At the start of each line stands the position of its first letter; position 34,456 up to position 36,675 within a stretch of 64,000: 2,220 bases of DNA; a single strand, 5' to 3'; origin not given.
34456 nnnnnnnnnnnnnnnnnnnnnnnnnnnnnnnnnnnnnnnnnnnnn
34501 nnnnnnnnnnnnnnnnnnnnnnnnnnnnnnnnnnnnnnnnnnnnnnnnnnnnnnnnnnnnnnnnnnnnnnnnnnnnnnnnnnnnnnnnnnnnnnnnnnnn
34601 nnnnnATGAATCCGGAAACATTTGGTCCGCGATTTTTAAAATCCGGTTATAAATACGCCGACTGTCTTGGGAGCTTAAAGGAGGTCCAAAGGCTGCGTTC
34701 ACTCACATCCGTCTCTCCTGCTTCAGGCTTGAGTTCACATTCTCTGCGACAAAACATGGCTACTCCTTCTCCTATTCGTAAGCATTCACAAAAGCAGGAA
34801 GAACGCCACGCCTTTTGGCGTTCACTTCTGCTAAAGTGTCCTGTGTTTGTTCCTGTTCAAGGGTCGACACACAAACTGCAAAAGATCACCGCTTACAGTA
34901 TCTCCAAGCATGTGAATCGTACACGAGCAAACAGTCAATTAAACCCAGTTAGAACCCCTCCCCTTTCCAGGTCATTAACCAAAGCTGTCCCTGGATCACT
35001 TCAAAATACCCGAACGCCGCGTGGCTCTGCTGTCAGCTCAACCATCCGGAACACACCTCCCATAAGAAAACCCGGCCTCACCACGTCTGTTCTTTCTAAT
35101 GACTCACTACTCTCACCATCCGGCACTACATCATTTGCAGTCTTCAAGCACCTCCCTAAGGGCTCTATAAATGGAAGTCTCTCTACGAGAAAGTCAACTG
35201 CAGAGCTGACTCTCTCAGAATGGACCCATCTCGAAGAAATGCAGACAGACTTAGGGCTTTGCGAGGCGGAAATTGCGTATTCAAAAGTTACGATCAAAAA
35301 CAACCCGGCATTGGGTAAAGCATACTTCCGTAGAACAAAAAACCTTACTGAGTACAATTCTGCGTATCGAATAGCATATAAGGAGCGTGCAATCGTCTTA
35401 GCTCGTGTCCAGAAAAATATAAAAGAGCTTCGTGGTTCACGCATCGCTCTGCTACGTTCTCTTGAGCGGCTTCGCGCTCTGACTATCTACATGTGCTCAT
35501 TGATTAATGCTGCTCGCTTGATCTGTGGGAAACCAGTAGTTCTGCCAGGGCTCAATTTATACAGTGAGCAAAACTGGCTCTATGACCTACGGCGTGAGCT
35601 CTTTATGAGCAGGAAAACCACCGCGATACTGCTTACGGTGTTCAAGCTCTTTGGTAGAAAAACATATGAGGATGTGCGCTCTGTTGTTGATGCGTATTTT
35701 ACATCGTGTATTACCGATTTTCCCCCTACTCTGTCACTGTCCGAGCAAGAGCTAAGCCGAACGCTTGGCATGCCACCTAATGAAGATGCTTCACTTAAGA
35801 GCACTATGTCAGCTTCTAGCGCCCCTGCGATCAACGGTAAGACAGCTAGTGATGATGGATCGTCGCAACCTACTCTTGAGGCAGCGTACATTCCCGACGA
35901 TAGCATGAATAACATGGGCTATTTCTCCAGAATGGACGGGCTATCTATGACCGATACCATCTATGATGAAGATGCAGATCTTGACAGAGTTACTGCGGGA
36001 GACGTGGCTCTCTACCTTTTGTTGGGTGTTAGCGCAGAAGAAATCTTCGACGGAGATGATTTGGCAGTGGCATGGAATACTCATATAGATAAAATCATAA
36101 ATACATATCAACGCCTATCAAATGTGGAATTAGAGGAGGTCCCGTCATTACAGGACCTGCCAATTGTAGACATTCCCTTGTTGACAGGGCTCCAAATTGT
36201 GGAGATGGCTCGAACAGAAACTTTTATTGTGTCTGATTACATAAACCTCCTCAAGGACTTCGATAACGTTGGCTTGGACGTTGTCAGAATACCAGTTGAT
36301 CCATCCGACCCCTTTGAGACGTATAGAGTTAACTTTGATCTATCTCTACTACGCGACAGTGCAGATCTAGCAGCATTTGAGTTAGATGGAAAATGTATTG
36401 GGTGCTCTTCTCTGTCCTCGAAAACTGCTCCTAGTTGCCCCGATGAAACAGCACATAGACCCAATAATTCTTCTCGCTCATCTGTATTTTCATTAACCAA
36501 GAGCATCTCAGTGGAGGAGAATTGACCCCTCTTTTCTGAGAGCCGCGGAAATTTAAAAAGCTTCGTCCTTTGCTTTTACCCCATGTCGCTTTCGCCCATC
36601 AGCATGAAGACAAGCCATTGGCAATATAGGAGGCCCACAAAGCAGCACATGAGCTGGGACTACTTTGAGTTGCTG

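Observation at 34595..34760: The divergent paralogues C and D have start codons that abut or overlap.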

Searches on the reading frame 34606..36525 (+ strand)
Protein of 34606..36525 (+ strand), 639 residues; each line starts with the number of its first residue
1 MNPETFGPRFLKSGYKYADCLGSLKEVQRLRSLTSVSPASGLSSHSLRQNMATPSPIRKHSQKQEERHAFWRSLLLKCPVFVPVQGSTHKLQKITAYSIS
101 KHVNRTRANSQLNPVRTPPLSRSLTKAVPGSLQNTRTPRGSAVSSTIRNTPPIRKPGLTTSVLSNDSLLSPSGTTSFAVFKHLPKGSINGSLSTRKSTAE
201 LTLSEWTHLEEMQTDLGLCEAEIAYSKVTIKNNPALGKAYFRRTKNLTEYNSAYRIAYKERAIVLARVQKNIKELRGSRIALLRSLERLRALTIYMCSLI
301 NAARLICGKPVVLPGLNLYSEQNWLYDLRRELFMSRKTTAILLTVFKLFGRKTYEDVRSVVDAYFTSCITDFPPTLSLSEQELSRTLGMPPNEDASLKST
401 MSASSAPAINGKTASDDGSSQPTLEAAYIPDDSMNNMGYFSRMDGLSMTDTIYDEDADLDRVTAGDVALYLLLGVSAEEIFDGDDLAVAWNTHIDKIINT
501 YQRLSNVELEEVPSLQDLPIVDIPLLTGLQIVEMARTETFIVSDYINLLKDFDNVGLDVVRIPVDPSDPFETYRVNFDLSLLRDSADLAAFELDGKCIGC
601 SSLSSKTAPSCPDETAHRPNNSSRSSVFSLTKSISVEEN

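Call 7: search_protein_families(library=pfam, proteins=[window:34606-36525:+], max_evalue=1)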
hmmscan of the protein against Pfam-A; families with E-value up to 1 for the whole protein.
window:34606-36525:+ (639 aa): 0 families

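Call 8: find_homologous_proteins(query=window:34606-36525:+)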
Query window:34606-36525:+ (639 aa): 6 proteins with E <= 0.001 among 8000 candidates.
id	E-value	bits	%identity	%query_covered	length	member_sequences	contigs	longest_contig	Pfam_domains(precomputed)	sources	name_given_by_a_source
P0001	0.0e+0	1420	100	100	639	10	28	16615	-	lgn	-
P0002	0.0e+0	1133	87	92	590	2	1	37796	-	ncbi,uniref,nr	ncbi:Hypothetical protein GLP15_2009 [Giardia lamblia P15]|uniref:Uncharacterized protein n=1 Tax=Gi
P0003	0.0e+0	1042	79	93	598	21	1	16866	-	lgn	-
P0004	1.7e-297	1006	77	93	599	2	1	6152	-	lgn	-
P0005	1.7e-283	960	74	93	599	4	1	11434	-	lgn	-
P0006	1.2e-118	415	42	82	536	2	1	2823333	-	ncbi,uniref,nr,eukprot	ncbi:hypothetical protein GMRT_11566 [Giardia muris]|uniref:Uncharacterized protein n=1 Tax=Giardia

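Call 11: find_encoding_contigs(protein=P0002, flank=6000, max_places=2)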
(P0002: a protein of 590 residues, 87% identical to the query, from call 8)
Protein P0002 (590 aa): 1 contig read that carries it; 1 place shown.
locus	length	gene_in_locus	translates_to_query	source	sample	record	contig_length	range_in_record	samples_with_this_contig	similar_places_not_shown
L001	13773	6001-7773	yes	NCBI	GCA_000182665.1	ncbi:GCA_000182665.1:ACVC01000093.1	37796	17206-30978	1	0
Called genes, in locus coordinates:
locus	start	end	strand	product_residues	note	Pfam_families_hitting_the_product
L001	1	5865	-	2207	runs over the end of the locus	-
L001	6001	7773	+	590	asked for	-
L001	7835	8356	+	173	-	-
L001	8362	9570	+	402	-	-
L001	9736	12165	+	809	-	PF00515:TPR_1 (faint), PF07719:TPR_2 (faint), PF13371:TPR_9 (faint), PF13424:TPR_12 (faint)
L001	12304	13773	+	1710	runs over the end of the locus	PF00069:Pkinase, PF07714:PK_Tyr_Ser-Thr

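Call 12: find_encoding_contigs(protein=P0003, flank=4000, max_places=2)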
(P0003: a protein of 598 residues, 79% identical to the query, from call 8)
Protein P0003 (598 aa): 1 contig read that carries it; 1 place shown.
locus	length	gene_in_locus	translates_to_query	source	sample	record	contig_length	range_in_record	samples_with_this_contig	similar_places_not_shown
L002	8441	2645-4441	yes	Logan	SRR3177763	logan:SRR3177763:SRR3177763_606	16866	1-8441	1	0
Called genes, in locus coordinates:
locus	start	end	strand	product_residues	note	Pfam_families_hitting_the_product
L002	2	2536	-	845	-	?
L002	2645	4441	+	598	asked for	-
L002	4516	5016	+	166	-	-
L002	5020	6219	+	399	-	-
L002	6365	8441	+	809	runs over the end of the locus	PF13371:TPR_9 (weak), PF13424:TPR_12 (faint)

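Call 13: find_encoding_contigs(protein=P0004, flank=4000, max_places=2)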
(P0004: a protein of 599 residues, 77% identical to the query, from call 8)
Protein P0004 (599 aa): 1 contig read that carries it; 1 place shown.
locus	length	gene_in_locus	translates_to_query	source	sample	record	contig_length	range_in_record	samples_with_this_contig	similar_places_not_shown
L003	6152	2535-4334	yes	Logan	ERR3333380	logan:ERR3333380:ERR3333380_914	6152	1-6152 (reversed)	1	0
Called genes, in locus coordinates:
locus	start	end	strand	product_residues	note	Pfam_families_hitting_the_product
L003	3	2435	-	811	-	?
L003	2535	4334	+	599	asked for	-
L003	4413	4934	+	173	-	-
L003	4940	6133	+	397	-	-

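Call 14: find_encoding_contigs(protein=P0005, flank=4000, max_places=2)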
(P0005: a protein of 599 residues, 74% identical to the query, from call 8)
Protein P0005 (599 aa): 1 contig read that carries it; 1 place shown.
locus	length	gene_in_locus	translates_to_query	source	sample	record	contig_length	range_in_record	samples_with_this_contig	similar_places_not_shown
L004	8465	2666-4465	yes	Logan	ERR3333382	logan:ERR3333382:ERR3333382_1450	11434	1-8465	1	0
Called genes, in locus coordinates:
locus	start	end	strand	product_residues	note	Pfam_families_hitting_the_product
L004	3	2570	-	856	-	?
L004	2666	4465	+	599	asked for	-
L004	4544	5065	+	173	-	-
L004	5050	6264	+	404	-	-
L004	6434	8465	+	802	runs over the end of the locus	PF07719:TPR_2 (faint), PF13371:TPR_9 (faint), PF13424:TPR_12 (faint)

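Call 15: find_encoding_contigs(protein=P0006, flank=4000, max_places=2)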
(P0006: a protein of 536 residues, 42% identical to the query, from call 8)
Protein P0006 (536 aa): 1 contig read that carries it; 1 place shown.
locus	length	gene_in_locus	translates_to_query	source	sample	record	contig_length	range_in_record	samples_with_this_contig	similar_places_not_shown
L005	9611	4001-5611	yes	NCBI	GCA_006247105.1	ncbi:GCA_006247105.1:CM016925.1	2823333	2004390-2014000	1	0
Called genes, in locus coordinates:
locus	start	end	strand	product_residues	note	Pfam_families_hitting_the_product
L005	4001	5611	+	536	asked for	-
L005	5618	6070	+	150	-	-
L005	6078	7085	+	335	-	-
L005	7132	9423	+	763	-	PF00515:TPR_1 (faint), PF07719:TPR_2 (faint), PF13174:TPR_6 (faint), PF13181:TPR_8 (faint), PF13371:TPR_9 (weak), PF13414:TPR_11 (faint), PF13424:TPR_12 (faint), PF13428:TPR_14 (faint), +4 more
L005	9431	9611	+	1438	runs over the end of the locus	PF00069:Pkinase, PF07714:PK_Tyr_Ser-Thr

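Call 17: list_cluster_members(proteins=[window:34756-36522:+, window:31742-34621:-, window:34606-36522:+, window:31742-34603:-])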
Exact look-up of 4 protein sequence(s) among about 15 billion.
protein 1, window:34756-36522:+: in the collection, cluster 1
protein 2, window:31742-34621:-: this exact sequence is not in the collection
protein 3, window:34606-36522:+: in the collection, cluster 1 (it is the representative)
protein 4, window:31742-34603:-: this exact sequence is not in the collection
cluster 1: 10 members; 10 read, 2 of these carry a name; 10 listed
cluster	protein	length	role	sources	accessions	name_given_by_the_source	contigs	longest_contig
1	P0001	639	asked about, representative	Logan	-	-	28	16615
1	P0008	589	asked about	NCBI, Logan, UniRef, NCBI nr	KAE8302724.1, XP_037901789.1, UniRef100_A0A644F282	hypothetical protein GL50803_0016289 [Giardia duodenalis] | Uncharacterized protein n=1 Tax=Giardia intestinalis (strain ATCC 50803 / WB clone C6) ... | hypothetical protein GL50803_0016289 [Giardia intestinalis]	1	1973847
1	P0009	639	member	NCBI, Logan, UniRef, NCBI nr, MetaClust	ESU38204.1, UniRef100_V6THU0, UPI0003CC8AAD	Hypothetical protein DHA2_152514 [Giardia duodenalis] | Uncharacterized protein n=1 Tax=Giardia intestinalis TaxID=5741 RepID=V6THU0_GIAIN | Hypothetical protein DHA2_152514 [Giardia intestinalis]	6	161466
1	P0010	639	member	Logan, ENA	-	-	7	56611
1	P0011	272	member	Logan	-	-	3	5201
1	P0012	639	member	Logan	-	-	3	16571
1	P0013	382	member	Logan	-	-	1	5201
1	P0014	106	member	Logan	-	-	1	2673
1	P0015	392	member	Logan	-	-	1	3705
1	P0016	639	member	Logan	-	-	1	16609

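Call 18: find_encoding_contigs(protein=P0008, flank=8000, max_places=3)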
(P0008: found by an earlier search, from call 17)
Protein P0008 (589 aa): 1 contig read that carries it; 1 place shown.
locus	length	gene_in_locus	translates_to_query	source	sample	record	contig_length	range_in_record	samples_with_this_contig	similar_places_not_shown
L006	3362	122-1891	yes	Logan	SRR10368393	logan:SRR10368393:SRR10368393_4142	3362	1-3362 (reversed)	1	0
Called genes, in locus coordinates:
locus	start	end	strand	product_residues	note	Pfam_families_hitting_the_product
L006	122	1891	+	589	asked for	-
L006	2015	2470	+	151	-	-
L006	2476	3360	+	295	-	?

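Call 19: find_encoding_contigs(protein=P0009, flank=8000, max_places=3)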
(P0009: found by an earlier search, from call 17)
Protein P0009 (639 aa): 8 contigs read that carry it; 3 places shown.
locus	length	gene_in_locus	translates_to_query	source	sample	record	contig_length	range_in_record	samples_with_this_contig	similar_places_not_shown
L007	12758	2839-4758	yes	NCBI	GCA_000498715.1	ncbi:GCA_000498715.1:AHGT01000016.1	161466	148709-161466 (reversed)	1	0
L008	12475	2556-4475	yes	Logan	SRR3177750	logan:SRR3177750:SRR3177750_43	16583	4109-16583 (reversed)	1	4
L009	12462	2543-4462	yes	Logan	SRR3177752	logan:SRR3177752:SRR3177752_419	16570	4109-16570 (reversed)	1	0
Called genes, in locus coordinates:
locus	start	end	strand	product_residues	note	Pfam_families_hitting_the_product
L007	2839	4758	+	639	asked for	-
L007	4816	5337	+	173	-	-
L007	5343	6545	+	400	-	-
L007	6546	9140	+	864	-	PF13371:TPR_9 (faint), PF13424:TPR_12 (faint)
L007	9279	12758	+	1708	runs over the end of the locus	PF00069:Pkinase, PF07714:PK_Tyr_Ser-Thr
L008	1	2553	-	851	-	?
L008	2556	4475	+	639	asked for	-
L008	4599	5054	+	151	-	-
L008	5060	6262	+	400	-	-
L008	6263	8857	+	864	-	PF13371:TPR_9 (faint), PF13424:TPR_12 (faint)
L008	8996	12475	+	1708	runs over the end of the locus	PF00069:Pkinase, PF07714:PK_Tyr_Ser-Thr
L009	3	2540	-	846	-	?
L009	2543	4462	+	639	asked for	-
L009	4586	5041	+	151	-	-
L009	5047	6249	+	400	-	-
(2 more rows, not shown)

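Call 61: search_solved_structures(query=A3, max_evalue=1)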
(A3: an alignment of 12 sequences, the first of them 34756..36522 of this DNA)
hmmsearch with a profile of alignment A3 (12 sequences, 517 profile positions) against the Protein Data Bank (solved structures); distinct sequences matched with E-value up to 1: 0.

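Call 72: search_protein_representatives(alignment_id=A4)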
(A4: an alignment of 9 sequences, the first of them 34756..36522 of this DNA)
Query: 9 sequences, 588 profile positions. Proteins with E-value up to 0.001 (for the whole library): 25; up to 1e-10: 16; up to 1e-30: 13. The best 25 are listed.
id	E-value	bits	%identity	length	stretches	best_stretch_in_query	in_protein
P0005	6.7e-291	982.7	-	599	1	2-588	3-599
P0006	2.0e-218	743.4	-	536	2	133-588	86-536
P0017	1.1e-159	549.5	-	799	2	3-321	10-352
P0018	1.6e-135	469.6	-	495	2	48-321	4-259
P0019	2.0e-84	300.9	-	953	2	150-321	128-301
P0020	2.9e-69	250.8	-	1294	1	157-561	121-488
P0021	5.5e-66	240.0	-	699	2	160-319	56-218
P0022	8.0e-63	229.5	-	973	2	156-561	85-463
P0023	1.6e-55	205.5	-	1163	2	154-319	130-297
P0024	3.4e-44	168.0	-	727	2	151-320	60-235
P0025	1.4e-40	156.1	-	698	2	156-320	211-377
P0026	1.1e-39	153.2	-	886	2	147-320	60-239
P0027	6.0e-39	150.7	-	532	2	161-319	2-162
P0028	1.1e-30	123.5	-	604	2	97-321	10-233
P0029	4.1e-24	101.7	-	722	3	152-326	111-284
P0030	8.4e-22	94.1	-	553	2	143-324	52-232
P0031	1.6e-10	56.8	-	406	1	131-321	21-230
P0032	2.2e-10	56.4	-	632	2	90-320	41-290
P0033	2.7e-09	52.8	-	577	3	155-246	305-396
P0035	1.4e-07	47.1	-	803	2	156-284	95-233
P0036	2.9e-07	46.1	-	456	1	76-270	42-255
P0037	9.8e-05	37.7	-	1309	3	156-249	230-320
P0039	5.9e-04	35.1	-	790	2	127-316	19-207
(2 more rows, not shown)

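Call 73: search_protein_families(library=pfam, proteins=[P0020, P0029, P0030, P0031, P0032, P0033, P0035, P0036, P0037, P0039], max_evalue=0.01)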
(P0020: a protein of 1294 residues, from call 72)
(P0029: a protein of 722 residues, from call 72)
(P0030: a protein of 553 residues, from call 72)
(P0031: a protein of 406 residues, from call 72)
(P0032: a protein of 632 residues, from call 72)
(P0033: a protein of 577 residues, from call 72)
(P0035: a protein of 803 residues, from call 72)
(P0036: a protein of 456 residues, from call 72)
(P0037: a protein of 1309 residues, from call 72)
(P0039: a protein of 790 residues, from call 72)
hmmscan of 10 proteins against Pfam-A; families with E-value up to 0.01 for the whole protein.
P0020 (1294 aa): 0 families

P0029 (722 aa): 0 families

P0030 (553 aa): 0 families

P0031 (406 aa): 1 family
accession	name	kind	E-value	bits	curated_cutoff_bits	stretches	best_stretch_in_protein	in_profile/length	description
PF11179.13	DUF2967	-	0.0078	14.5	25.3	0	4-60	889-947/961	Protein of unknown function (DUF2967)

P0032 (632 aa): 0 families

P0033 (577 aa): 0 families

P0035 (803 aa): 0 families

P0036 (456 aa): 0 families

P0037 (1309 aa): 0 families

P0039 (790 aa): 0 families

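Call 74: predict_structure(alignment_id=A4)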
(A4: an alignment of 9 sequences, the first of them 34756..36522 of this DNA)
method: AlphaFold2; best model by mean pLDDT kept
length: 589 residues; sequences in the alignment: 9
mean_pLDDT: 48.9   pTM: 0.52
mean pLDDT of the five models: 48.9, 48.4, 41.8, 36.9, 36.6
residues with pLDDT >= 90: 15; 70-90: 147; 50-70: 80; < 50: 347
segments of 3 or more residues with pLDDT < 50: 1-15, 54-148, 225-227, 284-291, 293-415, 425-467, 530-589
pLDDT, mean of each block of 10 residues (from residue 1): 35 51 81 65 78 41 25 25 24 23 24 23 23 24 39 88 89 88 86 90 84 74 53 63 80 85 67 61 48 43 43 37 28 24 24 25 23 23 25 39 39 48 48 35 36 30 41 69 73 77 80 79 68 38 28 28 28 31 32
secondary structure, 60 per line:
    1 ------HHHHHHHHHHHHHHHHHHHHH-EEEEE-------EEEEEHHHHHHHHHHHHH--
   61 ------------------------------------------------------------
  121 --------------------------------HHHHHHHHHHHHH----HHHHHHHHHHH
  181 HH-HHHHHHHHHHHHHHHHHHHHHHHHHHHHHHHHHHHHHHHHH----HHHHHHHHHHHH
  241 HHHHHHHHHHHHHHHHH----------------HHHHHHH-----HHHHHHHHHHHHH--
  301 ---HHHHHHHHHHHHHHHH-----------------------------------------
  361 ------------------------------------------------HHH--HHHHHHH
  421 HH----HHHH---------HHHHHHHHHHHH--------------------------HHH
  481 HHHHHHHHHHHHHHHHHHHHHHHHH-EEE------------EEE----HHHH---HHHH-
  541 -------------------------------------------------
elements in order: H7-27 E29-33 E41-45 H46-58 H153-165 H170-182 H184-224 H229-257 H274-280 H286-298 H304-319 H414-422 H427-430 H440-451 H478-505 E507-509 E522-524 H529-532 H536-539

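Call 77: fold_search(model_id=the predicted structure, library=pdb)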
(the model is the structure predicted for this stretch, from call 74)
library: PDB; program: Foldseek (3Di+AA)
matches with E <= 10: 20; with E <= 0.001: 0
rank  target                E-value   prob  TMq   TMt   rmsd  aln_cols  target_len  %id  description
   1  4dg7_D                4.3e+00  0.11  0.11  0.24  11.8       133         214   14  Low resolution structure of Drosophila Translin (released 2012-06-06)
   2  6khj_G                5.1e+00  0.08  0.09  0.26  21.9       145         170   12  Supercomplex for electron transfer (released 2020-02-12)
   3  8w1e_G                5.1e+00  0.07  0.10  0.27  18.6       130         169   18  Crystal Structure of DPS-like protein PA4880 from Pseudomonas aeruginosa (dodecamer) (released 2024-05-29)
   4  2qva_C                5.6e+00  0.09  0.11  0.27  10.7       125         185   15  Crystal structure of Drosophila melanogaster Translin protein (released 2008-08-05)
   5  8ub3_4                5.9e+00  0.07  0.10  0.25  18.2       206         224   14  DpHF7 filament (released 2024-04-10)
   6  5h7c_C                5.9e+00  0.06  0.10  0.14  17.3       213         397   12  Crystal structure of a repeat protein with two Protein A-DHR14 repeat modules (released 2017-06-28)
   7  4dg7_F                6.2e+00  0.09  0.11  0.23  10.7       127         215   14  Low resolution structure of Drosophila Translin (released 2012-06-06)
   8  3rqf_D                6.5e+00  0.04  0.11  0.24  18.7       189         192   14  Cerebral cavernous malformation 3 (CCM3) in complex with paxillin LD2 (released 2011-06-01)
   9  4dg7_H                6.8e+00  0.09  0.11  0.23  10.7       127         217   14  Low resolution structure of Drosophila Translin (released 2012-06-06)
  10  5xjc_Q                7.1e+00  0.03  0.09  0.05  19.0       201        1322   17  Cryo-EM structure of the human spliceosome just prior to exon ligation at 3.6 angstrom (released 2017-07-05)
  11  4pj3                  7.1e+00  0.03  0.09  0.05  19.0       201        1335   17  Structural insight into the function and evolution of the spliceosomal helicase Aquarius, Structure of Aquarius in compl (released 2015-01-21)
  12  6xmj_O                7.5e+00  0.02  0.06  0.14  19.9       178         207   11  Human 20S proteasome bound to an engineered 11S (PA26) activator (released 2020-07-22)
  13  5z56_Q                7.5e+00  0.01  0.06  0.04  21.3       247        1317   19  cryo-EM structure of a human activated spliceosome (mature Bact) at 5.1 angstrom. (released 2018-09-19)
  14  7bdx_A                7.8e+00  0.01  0.06  0.13  18.9       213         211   11  Armadillo domain of HSF2BP in complex with BRCA2 peptide (released 2021-07-07)
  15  3a8p_D                8.2e+00  0.10  0.11  0.25  11.5       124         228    9  Crystal structure of the Tiam2 PHCCEx domain (released 2009-11-24)
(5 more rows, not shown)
